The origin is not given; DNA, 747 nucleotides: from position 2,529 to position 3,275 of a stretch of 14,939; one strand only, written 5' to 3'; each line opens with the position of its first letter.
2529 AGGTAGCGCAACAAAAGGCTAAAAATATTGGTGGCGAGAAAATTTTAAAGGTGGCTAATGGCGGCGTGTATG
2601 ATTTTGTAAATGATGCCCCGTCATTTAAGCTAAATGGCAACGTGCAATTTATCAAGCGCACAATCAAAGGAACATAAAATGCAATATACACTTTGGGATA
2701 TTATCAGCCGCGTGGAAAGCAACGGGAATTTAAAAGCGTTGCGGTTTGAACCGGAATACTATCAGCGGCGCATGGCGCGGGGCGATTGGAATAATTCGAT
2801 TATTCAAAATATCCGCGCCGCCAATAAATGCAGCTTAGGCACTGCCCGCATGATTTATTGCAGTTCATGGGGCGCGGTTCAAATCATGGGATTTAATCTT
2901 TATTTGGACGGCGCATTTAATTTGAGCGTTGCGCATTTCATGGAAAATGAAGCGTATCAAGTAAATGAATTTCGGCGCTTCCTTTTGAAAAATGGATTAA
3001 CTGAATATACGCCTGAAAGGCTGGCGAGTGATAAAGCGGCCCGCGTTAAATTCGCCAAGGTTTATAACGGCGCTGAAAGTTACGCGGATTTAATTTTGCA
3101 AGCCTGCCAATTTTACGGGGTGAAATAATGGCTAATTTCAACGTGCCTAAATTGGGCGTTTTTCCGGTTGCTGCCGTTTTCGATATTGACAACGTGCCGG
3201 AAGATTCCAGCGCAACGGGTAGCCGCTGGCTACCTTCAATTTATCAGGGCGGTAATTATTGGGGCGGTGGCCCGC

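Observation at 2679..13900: Split lysis system: early-side muramidase far from the holin-spanin cassette, plus a separate virion transglycosylase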

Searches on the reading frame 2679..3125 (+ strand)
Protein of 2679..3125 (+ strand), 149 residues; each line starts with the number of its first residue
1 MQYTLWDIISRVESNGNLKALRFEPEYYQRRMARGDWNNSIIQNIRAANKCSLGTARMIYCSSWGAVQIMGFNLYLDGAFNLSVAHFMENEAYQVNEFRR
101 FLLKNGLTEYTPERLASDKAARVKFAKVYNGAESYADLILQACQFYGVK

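Call 4: search_protein_families(library=pfam, proteins=[window:2679-3125:+], max_evalue=0.1)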
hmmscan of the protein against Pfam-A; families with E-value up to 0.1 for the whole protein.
window:2679-3125:+ (149 aa): 3 families
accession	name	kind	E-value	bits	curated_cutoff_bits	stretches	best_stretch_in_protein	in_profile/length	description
PF11860.13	Muramidase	-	1.9e-09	38.5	22.3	1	25-134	52-158/175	N-acetylmuramidase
PF19156.5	DUF5838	-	0.041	13.7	28.8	1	66-105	163-202/289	Family of unknown function (DUF5838)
PF00373.23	FERM_M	-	0.054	14.3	23.8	1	17-75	54-112/112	FERM central domain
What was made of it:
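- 2679..3128 (+): Gene XV, protein P15 (149 aa): soluble single-domain N-acetylmuramidase (PF11860/DUF3380 type). It is the endolysin and is also a virion component in PRD1. Pfam Muramidase 1.9e-9, above the cut-off (call 4).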

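Call 5: search_protein_families(library=phrogs, proteins=[window:2679-3125:+], max_evalue=0.01)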
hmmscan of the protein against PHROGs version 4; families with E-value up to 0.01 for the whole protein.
window:2679-3125:+ (149 aa): 2 families
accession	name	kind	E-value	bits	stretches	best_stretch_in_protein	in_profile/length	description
phrog_2860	-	head and packaging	5.8e-38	131.7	1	1-148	17-188/189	endolysin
phrog_1224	-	head and packaging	2.9e-07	31.1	1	60-133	173-243/438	endolysin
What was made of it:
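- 2679..3128 (+): PHROG endolysin 5.8e-38 (call 5).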

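Call 20: search_solved_structures(query=window:2679-3125:+, max_evalue=1, show_alignments=2)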
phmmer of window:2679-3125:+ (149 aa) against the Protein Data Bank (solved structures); distinct sequences matched with E-value up to 1: 2.
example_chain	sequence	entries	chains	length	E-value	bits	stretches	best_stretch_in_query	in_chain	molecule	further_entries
5nm7_G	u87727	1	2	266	0.00011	25.9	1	33-138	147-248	Peptidoglycan-binding domain 1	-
7q4s_AAA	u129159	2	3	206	0.11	16.1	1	59-133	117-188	Endolysin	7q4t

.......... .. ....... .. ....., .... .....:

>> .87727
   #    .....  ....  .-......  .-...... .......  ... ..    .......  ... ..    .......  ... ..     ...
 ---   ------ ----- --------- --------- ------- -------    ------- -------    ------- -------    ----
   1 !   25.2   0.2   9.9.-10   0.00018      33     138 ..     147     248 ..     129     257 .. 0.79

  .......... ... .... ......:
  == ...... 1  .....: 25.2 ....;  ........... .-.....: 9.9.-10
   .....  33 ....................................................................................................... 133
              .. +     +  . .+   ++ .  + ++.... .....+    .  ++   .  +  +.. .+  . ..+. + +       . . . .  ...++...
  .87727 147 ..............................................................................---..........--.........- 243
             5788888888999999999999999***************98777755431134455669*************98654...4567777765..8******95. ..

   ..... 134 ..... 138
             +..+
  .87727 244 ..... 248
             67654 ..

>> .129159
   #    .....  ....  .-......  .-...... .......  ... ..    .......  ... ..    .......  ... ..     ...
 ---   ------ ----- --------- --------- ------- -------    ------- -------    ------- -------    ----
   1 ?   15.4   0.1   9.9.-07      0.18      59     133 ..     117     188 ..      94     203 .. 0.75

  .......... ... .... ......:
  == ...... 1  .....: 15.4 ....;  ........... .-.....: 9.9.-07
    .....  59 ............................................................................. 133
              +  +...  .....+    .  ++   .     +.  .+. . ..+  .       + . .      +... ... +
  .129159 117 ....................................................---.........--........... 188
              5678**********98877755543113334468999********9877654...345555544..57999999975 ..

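Call 23: find_homologous_proteins(query=window:2679-3125:+, max_evalue=0.001)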
Query window:2679-3125:+ (149 aa): 17 proteins with E <= 0.001 among 23 candidates.
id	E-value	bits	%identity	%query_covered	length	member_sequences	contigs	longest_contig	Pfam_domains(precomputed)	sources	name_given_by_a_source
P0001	8.7e-95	333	99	100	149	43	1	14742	PF11860.14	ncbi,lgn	ncbi:endolysin [Enterobacteria phage PRDavocado]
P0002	7.1e-85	300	91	100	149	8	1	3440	PF11860.14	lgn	-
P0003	2.8e-64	234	73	100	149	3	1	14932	PF11860.14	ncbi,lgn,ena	-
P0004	3.1e-55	204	64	100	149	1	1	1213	PF11860.14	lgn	-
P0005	2.0e-43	166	55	98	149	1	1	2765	PF11860.14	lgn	-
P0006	3.3e-43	165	56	98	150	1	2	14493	PF11860.14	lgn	-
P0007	9.1e-27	112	47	93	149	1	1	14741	PF11860.14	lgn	-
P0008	1.0e-24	105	45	99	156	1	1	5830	PF11860.14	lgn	-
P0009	4.5e-24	103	44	97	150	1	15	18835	PF11860.14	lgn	-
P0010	1.1e-23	102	39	96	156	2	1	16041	-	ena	-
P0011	1.2e-22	99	45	86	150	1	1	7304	-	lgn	-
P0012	7.8e-21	93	42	93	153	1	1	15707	PF11860.14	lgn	-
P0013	5.1e-19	87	43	93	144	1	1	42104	PF11860.14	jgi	-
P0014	4.9e-18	84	40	98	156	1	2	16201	PF11860.14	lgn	-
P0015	3.4e-17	81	39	96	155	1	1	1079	-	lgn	-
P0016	9.5e-17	80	38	99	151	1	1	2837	PF11860.14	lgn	-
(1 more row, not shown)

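Call 32: predict_structure(alignment_id=A1)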
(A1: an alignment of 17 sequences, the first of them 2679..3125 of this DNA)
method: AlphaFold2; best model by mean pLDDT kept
length: 149 residues; sequences in the alignment: 17
mean_pLDDT: 96.1   pTM: 0.86
mean pLDDT of the five models: 96.1, 95.9, 95.8, 95.7, 95.4
residues with pLDDT >= 90: 143; 70-90: 5; 50-70: 1; < 50: 0
segments of 3 or more residues with pLDDT < 50: none
pLDDT, mean of each block of 10 residues (from residue 1): 92 97 96 96 98 98 97 93 97 96 95 98 97 97 96
secondary structure, 60 per line:
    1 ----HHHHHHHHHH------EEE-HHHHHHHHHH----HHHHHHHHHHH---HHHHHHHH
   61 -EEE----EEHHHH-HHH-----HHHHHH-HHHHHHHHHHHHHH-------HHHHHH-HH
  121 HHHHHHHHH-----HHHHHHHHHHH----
elements in order: H5-14 E21-23 H25-34 H39-49 H53-60 E62-64 H71-74 H84-89 H91-104 H112-117 H119-129 H135-145
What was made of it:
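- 2679..3128 (+): Model pLDDT 96 (call 32).
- On PF11860 / DUF3380 N-acetylmuramidase (P15): Model pLDDT 96.1 (call 32).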

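Call 34: fold_search(model_id=the predicted structure, library=pdb)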
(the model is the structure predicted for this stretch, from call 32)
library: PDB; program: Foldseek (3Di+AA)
matches with E <= 10: 84; with E <= 0.001: 0
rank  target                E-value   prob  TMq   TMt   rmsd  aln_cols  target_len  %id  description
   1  5nm7_A                1.4e-02  1.00  0.53  0.34   7.9       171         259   22  Crystal structure of Burkholderia AP3 phage endolysin (released 2018-02-14)
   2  5nm7_G                5.3e-02  0.99  0.55  0.34   7.3       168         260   22  Crystal structure of Burkholderia AP3 phage endolysin (released 2018-02-14)
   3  7q4s_BBB              3.5e-01  0.89  0.53  0.45   6.2       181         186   22  Structure of the Pseudomonas aeruginosa bacteriophage JG004 endolysin Pae87, apo form. (released 2022-02-23)
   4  7rum_A                3.9e-01  0.80  0.49  0.31   8.4       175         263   20  Endolysin from Escherichia coli O157:H7 phage FTEbC1, LysT84 (released 2022-02-09)
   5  7rum_B                4.1e-01  0.85  0.53  0.34   7.9       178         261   21  Endolysin from Escherichia coli O157:H7 phage FTEbC1, LysT84 (released 2022-02-09)
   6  1yan                  7.1e-01  0.54  0.36  0.41   6.8       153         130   16  CONTRIBUTION OF HYDROPHOBIC RESIDUES TO THE STABILITY OF HUMAN LYSOZYME: CALORIMETRIC STUDIES AND X-RAY STRUCTURAL ANALY (released 1996-04-03)
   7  7q4s_AAA              7.9e-01  0.54  0.47  0.39   7.9       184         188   19  Structure of the Pseudomonas aeruginosa bacteriophage JG004 endolysin Pae87, apo form. (released 2022-02-23)
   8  1oug                  8.8e-01  0.41  0.35  0.40   6.6       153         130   16  CONTRIBUTION OF HYDROPHOBIC RESIDUES TO THE STABILITY OF HUMAN LYSOZYME: X-RAY STRUCTURE OF THE V2A MUTANT (released 1997-02-12)
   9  1b5u                  1.0e+00  0.47  0.37  0.41   6.0       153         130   14  CONTRIBUTION OF HYDROGEN BONDS TO THE CONFORMATIONAL STABILITY OF HUMAN LYSOZYME: CALORIMETRY AND X-RAY ANALYSIS OF SIX  (released 1999-01-20)
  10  1b5v                  1.1e+00  0.25  0.31  0.35   7.8       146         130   14  CONTRIBUTION OF HYDROGEN BONDS TO THE CONFORMATIONAL STABILITY OF HUMAN LYSOZYME: CALORIMETRY AND X-RAY ANALYSIS OF SIX  (released 1999-01-20)
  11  1cj7                  1.1e+00  0.38  0.36  0.40   5.8       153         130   15  T11V MUTANT HUMAN LYSOZYME (released 1999-04-30)
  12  1ouc                  1.1e+00  0.25  0.31  0.35   8.1       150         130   16  CONTRIBUTION OF HYDROPHOBIC RESIDUES TO THE STABILITY OF HUMAN LYSOZYME: X-RAY STRUCTURE OF THE V110A MUTANT (released 1997-02-12)
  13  2bqg                  1.2e+00  0.38  0.36  0.40   5.8       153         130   15  CONTRIBUTION OF HYDROPHOBIC EFFECT TO THE CONFORMATIONAL STABILITY OF HUMAN LYSOZYME (released 1998-08-12)
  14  1b5w                  1.2e+00  0.35  0.35  0.40   6.6       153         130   16  CONTRIBUTION OF HYDROGEN BONDS TO THE CONFORMATIONAL STABILITY OF HUMAN LYSOZYME: CALORIMETRY AND X-RAY ANALYSIS OF SIX  (released 1999-01-20)
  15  1oua                  1.3e+00  0.20  0.29  0.32   7.8       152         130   13  CONTRIBUTION OF HYDROPHOBIC RESIDUES TO THE STABILITY OF HUMAN LYSOZYME: X-RAY STRUCTURE OF THE I56T MUTANT (released 1997-02-12)
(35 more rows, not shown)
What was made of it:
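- On PF11860 / DUF3380 N-acetylmuramidase (P15): Foldseek E-values are modest, 0.014 at best (call 34).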

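Call 39: search_solved_structures(query=A1, max_evalue=0.01, show_alignments=3)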
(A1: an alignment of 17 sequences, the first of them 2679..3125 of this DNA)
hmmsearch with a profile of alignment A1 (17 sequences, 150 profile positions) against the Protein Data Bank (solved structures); distinct sequences matched with E-value up to 0.01: 3.
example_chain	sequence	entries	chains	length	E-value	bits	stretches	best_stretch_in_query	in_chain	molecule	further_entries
7q4s_AAA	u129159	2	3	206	8.5e-08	35.7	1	61-147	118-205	Endolysin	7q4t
5nm7_G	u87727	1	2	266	1e-07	35.4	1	56-146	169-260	Peptidoglycan-binding domain 1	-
7rum_A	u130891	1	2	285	2.4e-06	31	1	62-146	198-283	Endolysin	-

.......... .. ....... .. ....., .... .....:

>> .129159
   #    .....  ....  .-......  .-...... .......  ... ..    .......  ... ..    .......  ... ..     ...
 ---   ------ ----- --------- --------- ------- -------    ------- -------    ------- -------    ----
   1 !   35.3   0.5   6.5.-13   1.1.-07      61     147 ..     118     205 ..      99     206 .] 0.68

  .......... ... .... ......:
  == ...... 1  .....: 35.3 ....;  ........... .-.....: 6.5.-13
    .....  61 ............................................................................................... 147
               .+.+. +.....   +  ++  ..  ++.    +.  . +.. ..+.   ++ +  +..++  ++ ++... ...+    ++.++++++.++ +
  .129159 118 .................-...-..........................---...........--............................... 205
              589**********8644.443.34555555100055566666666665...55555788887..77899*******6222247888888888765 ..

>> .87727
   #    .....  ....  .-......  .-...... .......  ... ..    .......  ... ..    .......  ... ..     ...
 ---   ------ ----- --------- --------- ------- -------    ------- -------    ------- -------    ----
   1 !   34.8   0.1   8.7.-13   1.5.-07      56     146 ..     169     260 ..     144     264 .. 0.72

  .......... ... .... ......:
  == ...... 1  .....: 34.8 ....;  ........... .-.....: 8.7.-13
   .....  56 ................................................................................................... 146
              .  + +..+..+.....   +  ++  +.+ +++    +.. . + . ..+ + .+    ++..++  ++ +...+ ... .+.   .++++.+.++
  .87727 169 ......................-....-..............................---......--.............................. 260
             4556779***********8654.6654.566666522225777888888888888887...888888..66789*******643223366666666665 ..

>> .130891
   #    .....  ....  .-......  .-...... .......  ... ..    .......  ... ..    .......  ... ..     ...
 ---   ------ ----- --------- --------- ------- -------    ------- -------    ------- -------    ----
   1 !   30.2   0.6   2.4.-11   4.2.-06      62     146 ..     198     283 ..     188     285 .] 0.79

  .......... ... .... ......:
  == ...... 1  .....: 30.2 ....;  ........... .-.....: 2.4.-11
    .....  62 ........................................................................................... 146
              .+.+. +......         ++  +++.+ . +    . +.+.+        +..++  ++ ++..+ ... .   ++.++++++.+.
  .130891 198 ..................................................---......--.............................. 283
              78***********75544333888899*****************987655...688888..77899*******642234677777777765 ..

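Call 41: find_encoding_contigs(protein=P0007, flank=10000, max_places=2)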
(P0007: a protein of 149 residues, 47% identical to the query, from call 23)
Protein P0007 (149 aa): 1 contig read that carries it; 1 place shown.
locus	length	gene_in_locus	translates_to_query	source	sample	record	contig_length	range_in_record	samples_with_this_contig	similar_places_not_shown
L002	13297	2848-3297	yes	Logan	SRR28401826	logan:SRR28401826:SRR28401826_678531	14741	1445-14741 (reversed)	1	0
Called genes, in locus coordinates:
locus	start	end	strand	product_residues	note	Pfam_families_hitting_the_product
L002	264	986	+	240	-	-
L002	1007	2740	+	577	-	PF03175:DNA_pol_B_2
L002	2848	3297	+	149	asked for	PF11860:Muramidase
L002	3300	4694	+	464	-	-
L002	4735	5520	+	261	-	-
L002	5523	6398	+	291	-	-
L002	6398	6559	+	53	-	-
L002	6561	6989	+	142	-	PF11351:GTA_holin_3TM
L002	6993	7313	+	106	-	-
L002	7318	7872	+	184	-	-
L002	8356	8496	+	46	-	-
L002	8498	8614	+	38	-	-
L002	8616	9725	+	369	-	PF09018:Phage_Capsid_P3_N, PF25514:P3_C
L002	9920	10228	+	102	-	-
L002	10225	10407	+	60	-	PF11087:PRD1_DD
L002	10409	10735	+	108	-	-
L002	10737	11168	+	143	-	-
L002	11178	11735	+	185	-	-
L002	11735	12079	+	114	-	-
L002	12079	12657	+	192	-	-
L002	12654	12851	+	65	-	-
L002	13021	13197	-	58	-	-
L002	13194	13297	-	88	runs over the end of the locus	-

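Call 42: find_encoding_contigs(protein=P0010, flank=10000, max_places=2)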
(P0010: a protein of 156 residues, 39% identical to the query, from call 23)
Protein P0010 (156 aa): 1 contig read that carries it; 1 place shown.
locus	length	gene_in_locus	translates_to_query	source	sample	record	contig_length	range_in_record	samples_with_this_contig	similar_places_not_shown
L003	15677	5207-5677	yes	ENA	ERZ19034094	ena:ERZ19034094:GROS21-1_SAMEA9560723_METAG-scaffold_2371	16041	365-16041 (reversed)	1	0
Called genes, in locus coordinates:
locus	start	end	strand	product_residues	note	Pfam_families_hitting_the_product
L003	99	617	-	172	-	-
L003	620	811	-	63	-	-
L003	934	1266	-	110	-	-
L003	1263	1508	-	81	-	-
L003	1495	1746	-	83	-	-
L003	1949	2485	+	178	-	-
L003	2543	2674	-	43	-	-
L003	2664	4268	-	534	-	PF03175:DNA_pol_B_2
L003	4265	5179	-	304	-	-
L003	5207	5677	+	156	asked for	-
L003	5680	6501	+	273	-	PF08948:PRD1_P5_spike_N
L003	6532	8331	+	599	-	-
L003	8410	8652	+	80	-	-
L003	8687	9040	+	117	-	-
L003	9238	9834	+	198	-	-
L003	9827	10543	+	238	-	-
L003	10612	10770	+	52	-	-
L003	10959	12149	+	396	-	PF09018:Phage_Capsid_P3_N, PF25514:P3_C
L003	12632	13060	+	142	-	-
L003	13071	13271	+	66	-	PF11087:PRD1_DD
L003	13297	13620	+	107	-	-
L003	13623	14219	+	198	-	-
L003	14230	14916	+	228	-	-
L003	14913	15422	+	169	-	PF01464:SLT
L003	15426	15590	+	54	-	-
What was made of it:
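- Conserved position: the muramidase follows the DNA polymerase in L002 and heads the structural block in L003, where the replication genes are inverted (calls 41, 42). The muramidase gene stays at the head of the virion and vertex gene block even when the replication module is inverted (call 42).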

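Call 43: find_encoding_contigs(protein=P0013, flank=10000, max_places=2)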
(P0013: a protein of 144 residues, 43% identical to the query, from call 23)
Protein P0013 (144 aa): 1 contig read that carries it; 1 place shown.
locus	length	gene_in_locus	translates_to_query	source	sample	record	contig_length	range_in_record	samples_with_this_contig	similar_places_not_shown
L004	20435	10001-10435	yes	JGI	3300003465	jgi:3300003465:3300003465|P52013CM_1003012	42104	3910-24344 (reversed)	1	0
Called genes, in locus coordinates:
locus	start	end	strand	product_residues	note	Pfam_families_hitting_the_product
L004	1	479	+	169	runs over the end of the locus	PF11836:Phage_TAC_11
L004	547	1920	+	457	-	-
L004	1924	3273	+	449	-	PF13385:Laminin_G_3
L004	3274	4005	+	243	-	-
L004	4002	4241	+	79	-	-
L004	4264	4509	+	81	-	-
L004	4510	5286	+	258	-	-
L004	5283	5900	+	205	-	-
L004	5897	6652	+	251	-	-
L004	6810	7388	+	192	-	-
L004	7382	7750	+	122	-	PF22262:DUF6950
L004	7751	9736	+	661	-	PF21722:Gly_rich_2 (weak)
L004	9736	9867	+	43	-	-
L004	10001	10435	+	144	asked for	PF11860:Muramidase (weak)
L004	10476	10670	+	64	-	-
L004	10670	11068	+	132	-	-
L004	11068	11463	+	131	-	PF16083:Phage_holin_3_3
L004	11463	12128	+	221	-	-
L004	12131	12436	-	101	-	-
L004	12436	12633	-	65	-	-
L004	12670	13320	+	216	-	PF12760:Zn_ribbon_IS1595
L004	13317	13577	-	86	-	-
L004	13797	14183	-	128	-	-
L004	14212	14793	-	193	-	-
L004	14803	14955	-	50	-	-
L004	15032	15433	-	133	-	-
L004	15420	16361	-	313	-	PF00589:Phage_integrase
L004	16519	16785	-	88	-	-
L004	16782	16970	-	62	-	-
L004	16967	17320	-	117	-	-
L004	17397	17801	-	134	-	-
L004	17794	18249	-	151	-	-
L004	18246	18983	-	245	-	PF07505:DUF5131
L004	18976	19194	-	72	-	-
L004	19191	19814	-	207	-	PF09588:YqaJ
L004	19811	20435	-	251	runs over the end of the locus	PF04404:ERF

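Call 45: search_protein_families(library=phrogs, proteins=[L004:10476-10667:+, L004:10670-11065:+, L004:11068-11460:+, L004:11463-12125:+, L002:6561-6986:+, L002:12079-12654:+, L002:12654-12848:+, L003:14913-15419:+, L003:15426-15587:+, L002:11735-12076:+], max_evalue=0.001)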
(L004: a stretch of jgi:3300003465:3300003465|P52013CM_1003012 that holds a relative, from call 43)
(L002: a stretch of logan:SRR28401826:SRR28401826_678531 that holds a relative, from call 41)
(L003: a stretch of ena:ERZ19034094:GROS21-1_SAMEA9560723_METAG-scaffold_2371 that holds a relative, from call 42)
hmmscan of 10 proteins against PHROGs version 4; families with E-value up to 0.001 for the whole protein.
L004:10476-10667:+ (64 aa): 0 families

L004:10670-11065:+ (132 aa): 0 families

L004:11068-11460:+ (131 aa): 2 families
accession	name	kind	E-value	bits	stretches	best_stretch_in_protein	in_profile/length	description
phrog_785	-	lysis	1e-06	29.4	1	35-128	17-104/107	holin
phrog_126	-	lysis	1.8e-05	25.6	1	65-123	44-102/114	holin/anti-holin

L004:11463-12125:+ (221 aa): 0 families

L002:6561-6986:+ (142 aa): 1 family
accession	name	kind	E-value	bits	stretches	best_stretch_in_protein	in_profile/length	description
phrog_3427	-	lysis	5.6e-34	118.1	1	3-139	7-139/141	holin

L002:12079-12654:+ (192 aa): 0 families

L002:12654-12848:+ (65 aa): 0 families

L003:14913-15419:+ (169 aa): 11 families
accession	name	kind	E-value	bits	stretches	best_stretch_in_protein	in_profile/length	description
phrog_669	-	lysis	1.7e-19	69.8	1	15-113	930-1030/1946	endolysin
phrog_2013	-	tail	2.4e-17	63.9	1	11-95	473-560/657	lytic tail protein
phrog_342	-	head and packaging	1.3e-16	60.9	1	10-95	19-109/1235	internal virion protein with endolysin domain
phrog_28504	-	tail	3.2e-08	33.8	1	6-97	233-326/597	lytic tail fiber protein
phrog_14342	-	tail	3.3e-07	31.3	1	7-100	142-236/272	lytic tail fiber protein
phrog_32437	-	unknown function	4e-07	31.2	1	4-107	70-179/205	-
phrog_13449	-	other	7.2e-07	30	1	11-109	12-105/269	transglycosylase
phrog_9570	-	tail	2.8e-05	24.2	1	26-52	502-530/689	tail length tape measure protein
phrog_12507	-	other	0.00046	21.2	1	1-103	5-110/260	transglycosylase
phrog_28014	-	unknown function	0.00069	20.3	0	17-69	45-97/224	-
phrog_8949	-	unknown function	0.00085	19.8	1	27-57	359-391/557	-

L003:15426-15587:+ (54 aa): 0 families

L002:11735-12076:+ (114 aa): 0 families
